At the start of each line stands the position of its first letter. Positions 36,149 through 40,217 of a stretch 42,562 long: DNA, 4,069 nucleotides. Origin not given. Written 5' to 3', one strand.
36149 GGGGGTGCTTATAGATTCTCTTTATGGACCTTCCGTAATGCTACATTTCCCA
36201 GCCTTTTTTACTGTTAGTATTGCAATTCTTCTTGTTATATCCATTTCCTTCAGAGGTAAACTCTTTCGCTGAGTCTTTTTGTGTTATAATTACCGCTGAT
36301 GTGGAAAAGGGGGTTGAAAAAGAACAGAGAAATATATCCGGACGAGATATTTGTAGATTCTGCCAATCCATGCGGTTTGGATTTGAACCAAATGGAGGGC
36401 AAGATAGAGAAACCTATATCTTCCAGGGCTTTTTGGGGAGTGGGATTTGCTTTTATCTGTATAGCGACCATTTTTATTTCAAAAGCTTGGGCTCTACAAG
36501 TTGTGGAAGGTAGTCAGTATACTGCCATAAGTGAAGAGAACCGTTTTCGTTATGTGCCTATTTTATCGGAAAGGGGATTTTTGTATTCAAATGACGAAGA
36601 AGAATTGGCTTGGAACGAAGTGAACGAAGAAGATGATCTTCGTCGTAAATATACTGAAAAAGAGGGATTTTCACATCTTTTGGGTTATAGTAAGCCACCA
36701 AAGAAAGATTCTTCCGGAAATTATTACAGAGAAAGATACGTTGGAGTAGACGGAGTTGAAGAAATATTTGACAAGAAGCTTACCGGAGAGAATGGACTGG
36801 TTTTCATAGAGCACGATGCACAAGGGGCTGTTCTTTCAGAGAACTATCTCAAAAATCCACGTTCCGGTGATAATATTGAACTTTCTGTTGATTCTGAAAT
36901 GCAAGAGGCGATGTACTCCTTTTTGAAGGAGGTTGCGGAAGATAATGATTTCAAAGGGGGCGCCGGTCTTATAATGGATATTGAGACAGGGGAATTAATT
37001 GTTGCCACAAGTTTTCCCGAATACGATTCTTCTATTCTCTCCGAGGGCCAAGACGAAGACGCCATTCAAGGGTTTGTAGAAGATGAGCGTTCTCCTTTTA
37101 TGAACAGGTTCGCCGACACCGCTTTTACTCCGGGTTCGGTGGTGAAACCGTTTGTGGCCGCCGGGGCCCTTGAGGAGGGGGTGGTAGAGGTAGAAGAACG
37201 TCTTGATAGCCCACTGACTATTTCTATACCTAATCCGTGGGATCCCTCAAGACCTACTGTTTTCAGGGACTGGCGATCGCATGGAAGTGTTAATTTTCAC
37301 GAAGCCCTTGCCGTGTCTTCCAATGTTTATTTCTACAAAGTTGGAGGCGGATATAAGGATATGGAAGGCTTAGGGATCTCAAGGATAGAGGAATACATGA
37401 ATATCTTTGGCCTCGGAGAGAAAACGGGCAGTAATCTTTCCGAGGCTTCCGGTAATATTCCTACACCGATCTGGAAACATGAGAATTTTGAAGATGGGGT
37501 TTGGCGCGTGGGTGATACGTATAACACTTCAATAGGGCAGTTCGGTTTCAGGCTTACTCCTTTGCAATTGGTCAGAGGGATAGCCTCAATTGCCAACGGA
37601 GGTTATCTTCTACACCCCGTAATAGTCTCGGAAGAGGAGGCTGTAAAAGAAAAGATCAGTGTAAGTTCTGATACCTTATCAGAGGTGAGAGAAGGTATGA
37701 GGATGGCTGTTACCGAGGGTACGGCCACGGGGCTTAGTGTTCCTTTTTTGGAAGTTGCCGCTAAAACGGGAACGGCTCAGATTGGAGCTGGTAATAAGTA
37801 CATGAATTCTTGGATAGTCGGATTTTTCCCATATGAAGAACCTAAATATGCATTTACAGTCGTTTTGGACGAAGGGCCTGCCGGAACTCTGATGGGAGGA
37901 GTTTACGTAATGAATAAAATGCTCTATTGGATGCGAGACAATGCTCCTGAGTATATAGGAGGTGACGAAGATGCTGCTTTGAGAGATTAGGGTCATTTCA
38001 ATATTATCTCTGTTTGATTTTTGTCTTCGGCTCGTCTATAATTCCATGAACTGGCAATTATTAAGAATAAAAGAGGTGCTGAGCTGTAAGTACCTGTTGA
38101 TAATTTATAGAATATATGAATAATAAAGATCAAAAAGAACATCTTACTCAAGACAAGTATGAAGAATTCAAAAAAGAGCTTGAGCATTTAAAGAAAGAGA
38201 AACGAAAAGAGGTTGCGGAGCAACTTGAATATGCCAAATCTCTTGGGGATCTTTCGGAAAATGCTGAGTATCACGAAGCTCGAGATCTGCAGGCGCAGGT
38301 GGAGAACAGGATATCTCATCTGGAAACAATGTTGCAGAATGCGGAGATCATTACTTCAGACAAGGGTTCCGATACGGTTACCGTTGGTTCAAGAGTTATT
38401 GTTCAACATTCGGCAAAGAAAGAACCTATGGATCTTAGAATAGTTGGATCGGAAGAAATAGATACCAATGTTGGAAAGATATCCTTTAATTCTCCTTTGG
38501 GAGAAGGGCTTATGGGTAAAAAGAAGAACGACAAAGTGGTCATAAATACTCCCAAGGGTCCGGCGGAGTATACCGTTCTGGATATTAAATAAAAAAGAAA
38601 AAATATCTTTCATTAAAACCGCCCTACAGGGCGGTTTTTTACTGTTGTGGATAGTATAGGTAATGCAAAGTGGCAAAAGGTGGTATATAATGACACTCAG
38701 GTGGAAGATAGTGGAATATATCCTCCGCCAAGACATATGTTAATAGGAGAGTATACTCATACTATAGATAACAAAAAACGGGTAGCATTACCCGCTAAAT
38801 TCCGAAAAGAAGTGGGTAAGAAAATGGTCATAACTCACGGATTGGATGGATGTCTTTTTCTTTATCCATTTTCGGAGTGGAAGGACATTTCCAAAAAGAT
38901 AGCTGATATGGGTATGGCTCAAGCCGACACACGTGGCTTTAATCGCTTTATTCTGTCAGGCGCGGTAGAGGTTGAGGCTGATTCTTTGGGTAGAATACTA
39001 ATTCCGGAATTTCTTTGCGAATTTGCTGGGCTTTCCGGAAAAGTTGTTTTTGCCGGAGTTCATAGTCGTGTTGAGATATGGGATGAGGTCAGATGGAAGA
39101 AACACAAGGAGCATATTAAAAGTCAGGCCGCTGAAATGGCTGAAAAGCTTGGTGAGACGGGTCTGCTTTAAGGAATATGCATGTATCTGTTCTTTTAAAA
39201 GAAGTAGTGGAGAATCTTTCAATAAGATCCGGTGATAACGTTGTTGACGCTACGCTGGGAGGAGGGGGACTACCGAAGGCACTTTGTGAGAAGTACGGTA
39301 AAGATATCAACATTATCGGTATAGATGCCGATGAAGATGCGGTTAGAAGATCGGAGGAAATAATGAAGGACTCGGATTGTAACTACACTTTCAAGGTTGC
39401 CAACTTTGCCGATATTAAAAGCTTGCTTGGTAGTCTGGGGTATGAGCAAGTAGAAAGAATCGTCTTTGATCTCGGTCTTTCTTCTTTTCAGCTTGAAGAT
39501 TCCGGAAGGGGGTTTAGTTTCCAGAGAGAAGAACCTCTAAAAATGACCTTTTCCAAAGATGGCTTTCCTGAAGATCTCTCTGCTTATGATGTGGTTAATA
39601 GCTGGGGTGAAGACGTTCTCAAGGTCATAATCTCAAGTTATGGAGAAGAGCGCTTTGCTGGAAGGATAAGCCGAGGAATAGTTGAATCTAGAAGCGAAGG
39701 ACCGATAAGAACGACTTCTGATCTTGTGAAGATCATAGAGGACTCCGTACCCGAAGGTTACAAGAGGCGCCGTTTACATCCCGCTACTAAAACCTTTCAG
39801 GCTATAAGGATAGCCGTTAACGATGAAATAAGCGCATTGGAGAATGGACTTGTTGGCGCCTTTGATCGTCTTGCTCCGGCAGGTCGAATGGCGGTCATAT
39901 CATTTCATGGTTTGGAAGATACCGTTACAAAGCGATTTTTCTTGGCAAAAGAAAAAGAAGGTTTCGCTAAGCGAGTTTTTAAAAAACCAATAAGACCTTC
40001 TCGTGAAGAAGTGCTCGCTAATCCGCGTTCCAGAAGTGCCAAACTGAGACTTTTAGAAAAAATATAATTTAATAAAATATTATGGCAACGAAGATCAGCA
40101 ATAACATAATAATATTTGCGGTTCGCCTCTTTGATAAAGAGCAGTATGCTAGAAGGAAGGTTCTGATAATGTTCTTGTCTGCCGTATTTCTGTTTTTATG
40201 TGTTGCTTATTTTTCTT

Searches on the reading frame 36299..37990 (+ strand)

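Call 61: search_protein_families(library=pfam, proteins=[window:36299-37990:+], max_evalue=0.0001)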
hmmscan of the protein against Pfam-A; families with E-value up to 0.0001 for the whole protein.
window:36299-37990:+ (563 aa): 2 families
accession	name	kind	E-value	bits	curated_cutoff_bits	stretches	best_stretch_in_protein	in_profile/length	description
PF00905.27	Transpeptidase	-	2.4e-54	185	22.1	1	222-527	2-282/299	Penicillin binding protein transpeptidase domain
PF03717.20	PBP_dimer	-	8.4e-12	46.3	24.4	1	100-181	92-178/180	Penicillin-binding Protein dimerisation domain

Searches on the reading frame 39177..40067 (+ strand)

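Call 61: search_protein_families(library=pfam, proteins=[window:39177-40067:+], max_evalue=0.0001)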
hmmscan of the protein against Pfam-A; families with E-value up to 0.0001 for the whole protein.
window:39177-40067:+ (296 aa): 2 families
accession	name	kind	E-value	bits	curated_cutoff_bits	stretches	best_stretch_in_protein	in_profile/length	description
PF01795.25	Methyltransf_5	-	5.8e-86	289.2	27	1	2-296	4-309/309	MraW methylase family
PF13847.12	Methyltransf_31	-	1.2e-06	28.7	27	1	17-83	2-69/145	Methyltransferase domain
